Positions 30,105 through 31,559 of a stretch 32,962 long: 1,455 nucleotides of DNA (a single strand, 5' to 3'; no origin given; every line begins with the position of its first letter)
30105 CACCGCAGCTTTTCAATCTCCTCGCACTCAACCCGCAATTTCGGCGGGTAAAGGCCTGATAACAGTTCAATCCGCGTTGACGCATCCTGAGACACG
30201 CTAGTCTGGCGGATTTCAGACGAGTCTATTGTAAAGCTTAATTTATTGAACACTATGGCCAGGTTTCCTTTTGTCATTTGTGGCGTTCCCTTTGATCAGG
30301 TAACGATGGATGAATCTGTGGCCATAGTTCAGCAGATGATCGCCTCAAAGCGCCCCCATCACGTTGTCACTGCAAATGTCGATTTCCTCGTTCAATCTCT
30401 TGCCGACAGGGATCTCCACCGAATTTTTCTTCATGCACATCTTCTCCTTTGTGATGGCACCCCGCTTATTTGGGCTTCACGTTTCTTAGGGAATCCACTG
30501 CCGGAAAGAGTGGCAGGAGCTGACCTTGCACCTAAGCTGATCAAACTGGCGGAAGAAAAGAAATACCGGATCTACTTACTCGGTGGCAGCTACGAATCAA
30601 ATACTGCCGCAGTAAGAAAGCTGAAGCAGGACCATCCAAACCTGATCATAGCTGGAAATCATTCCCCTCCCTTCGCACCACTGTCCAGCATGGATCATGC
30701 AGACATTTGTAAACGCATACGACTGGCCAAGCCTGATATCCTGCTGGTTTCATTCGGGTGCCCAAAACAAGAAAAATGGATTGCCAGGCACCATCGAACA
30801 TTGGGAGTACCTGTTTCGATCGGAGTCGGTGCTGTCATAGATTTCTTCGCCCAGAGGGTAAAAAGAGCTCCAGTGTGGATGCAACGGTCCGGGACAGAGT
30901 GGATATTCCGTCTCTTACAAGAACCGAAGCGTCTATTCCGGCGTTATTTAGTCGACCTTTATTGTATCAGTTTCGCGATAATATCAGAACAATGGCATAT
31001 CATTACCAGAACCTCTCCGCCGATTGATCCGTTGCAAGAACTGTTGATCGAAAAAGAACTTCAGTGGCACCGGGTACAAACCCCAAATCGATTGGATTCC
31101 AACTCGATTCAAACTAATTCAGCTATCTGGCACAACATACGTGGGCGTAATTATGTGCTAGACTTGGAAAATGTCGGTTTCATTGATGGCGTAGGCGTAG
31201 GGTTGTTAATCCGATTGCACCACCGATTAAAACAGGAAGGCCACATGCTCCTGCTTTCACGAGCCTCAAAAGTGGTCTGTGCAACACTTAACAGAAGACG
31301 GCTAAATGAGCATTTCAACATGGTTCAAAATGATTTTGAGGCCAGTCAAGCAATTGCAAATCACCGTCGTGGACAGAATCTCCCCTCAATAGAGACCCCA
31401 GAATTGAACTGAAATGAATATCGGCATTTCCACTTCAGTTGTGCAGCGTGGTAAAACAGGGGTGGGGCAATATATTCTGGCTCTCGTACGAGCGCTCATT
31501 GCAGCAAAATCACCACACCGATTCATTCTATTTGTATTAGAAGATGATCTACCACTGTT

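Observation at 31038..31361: GT26 (WecB/TagA/CpsF) glycosyltransferase carries a C-terminal STAS domain whose phospho-Ser position is Gly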

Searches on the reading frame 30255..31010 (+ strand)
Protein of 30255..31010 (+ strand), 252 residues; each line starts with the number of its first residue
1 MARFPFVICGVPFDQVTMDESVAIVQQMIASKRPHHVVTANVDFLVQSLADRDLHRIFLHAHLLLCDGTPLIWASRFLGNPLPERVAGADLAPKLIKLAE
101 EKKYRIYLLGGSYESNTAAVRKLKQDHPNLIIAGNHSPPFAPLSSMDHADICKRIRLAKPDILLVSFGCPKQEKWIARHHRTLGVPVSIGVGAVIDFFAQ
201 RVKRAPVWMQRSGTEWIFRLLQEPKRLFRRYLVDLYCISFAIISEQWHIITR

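Call 53: search_solved_structures(query=window:30255-31010:+, max_evalue=0.00001, show_alignments=2)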
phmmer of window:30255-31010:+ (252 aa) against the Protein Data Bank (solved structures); distinct sequences matched with E-value up to 0.00001: 3.
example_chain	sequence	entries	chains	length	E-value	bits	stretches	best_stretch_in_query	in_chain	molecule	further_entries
7mpk_A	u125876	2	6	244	1.8e-38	135.8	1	8-238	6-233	N-acetylglucosaminyldiphosphoundecaprenol N-acetyl-beta-D-mannosaminyltransferase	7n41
5wb4_A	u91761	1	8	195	5.7e-29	104.7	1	8-199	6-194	N-acetylglucosaminyldiphosphoundecaprenol N-acetyl-beta-D-mannosaminyltransferase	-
5wfg_A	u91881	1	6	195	5.8e-29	104.6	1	8-199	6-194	N-acetylglucosaminyldiphosphoundecaprenol N-acetyl-beta-D-mannosaminyltransferase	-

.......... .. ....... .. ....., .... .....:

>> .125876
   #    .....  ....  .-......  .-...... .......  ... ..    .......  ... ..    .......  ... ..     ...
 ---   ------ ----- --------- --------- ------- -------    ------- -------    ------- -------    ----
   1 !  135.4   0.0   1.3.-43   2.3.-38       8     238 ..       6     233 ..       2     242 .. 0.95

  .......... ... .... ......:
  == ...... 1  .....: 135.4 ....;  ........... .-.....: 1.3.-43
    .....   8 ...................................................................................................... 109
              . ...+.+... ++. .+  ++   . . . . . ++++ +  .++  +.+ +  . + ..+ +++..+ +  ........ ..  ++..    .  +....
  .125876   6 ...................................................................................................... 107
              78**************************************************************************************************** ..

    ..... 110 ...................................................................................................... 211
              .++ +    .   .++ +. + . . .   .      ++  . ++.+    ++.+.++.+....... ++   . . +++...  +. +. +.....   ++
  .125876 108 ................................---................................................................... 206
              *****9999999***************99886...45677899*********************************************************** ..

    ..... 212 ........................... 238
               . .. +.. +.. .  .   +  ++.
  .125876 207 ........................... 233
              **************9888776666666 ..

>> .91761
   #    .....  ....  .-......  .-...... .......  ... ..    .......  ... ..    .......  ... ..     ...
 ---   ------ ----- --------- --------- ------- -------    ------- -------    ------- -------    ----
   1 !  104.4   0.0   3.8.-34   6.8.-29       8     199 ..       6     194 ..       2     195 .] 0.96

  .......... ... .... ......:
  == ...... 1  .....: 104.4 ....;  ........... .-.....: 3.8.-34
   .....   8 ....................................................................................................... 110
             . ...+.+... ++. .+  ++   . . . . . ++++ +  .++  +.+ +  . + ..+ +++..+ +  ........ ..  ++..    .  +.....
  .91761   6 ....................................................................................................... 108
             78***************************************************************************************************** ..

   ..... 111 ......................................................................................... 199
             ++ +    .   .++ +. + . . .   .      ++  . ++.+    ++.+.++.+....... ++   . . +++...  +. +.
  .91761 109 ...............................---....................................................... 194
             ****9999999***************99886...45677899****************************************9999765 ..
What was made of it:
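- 30255..31007 (+): GT26 (TagA-like) catalytic domain with its C-terminal appendage, residues 1-251. T39, D67, R85, R219, R226 and R229 correspond to TagA T37, D65, R83, R214, R221 and R224. phmmer alignment to T. italicus TagA 7mpk over residues 8-238 (call 53).
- On GT26 (WecB/TagA/CpsF glycosyltransferases): T39, D67, R219, R226 and R229 align to them (call 53).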

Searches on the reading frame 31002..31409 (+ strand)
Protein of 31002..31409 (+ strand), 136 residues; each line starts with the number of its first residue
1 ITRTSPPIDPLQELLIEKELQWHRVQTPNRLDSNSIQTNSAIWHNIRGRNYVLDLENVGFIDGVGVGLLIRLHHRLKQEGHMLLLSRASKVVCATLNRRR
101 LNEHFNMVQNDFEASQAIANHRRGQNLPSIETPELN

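Call 26: search_protein_representatives(protein=window:31002-31409:+)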
Query: 136 residues. Proteins with E-value up to 0.001 (for the whole library): 199; up to 1e-10: 18; up to 1e-30: 0. The best 150 are listed.
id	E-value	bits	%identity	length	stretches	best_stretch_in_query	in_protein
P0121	3.2e-18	82.4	35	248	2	16-127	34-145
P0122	8.4e-17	77.8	36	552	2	18-121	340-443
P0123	1.1e-14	71.0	33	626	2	20-124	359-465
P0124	1.3e-14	70.7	35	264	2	18-118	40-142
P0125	1.4e-14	70.6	35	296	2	18-121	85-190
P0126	1.7e-13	67.1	34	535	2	20-125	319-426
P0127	2.9e-13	66.4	38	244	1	18-129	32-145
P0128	5.4e-12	62.2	30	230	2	23-134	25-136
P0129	6.8e-12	61.9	32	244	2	7-123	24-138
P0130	9.6e-12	61.4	32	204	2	28-122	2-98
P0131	9.9e-12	61.4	32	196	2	48-111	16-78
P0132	1.0e-11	61.3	33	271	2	19-126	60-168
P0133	1.1e-11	61.2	34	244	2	25-126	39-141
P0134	1.1e-11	61.2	31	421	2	16-130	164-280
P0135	1.5e-11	60.8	33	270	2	36-128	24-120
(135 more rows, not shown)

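Call 29: search_solved_structures(query=window:31002-31409:+, max_evalue=1, show_alignments=3)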
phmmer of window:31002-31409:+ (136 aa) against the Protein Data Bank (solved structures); distinct sequences matched with E-value up to 1: 5.
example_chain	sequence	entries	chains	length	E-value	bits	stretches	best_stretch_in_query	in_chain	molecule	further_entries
1auz_A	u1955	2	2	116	0.019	18.3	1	49-95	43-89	SPOIIAA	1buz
1sbo_A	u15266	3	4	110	0.04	17.3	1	48-108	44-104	Putative anti-sigma factor antagonist TM1442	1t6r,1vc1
1th8_B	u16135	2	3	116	0.49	13.8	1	42-94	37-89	Anti-sigma F factor antagonist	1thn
1tid_B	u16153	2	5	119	0.51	13.7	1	42-94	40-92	Anti-sigma F factor antagonist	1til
4hyl_A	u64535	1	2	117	0.55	13.6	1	38-90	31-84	Stage II sporulation protein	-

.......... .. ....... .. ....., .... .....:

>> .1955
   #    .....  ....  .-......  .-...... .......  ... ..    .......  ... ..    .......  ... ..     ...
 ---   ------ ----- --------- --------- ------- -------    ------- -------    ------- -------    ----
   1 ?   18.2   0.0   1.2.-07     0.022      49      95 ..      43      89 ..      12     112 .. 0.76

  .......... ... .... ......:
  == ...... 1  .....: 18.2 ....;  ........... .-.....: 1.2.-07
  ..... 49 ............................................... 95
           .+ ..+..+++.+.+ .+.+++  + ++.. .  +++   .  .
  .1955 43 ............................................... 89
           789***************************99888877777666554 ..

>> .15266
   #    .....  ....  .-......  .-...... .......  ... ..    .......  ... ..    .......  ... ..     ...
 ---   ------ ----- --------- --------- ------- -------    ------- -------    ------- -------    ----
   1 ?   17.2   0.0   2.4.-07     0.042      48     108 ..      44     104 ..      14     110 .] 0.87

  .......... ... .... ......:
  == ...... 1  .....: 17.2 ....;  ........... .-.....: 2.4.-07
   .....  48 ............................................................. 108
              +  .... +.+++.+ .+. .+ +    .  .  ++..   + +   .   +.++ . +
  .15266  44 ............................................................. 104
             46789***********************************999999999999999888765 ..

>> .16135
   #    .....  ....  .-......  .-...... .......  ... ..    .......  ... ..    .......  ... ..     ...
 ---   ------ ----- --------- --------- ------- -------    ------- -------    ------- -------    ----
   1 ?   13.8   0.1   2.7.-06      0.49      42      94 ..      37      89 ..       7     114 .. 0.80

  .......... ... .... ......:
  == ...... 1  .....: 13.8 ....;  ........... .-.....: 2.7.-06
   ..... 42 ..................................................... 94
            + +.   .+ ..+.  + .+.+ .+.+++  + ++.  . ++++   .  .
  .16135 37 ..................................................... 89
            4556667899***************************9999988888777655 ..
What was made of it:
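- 31185..31196 (+): D311-G312-V313-G314 loop. G312 occupies the canonical phospho-Ser position; the family consensus is D-S-T-G. Alignment to SpoIIAA and TM1442 (call 29).
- Checked: phmmer against PDB sequences aligns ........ with SpoIIAA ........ and TM1442 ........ (call 29).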
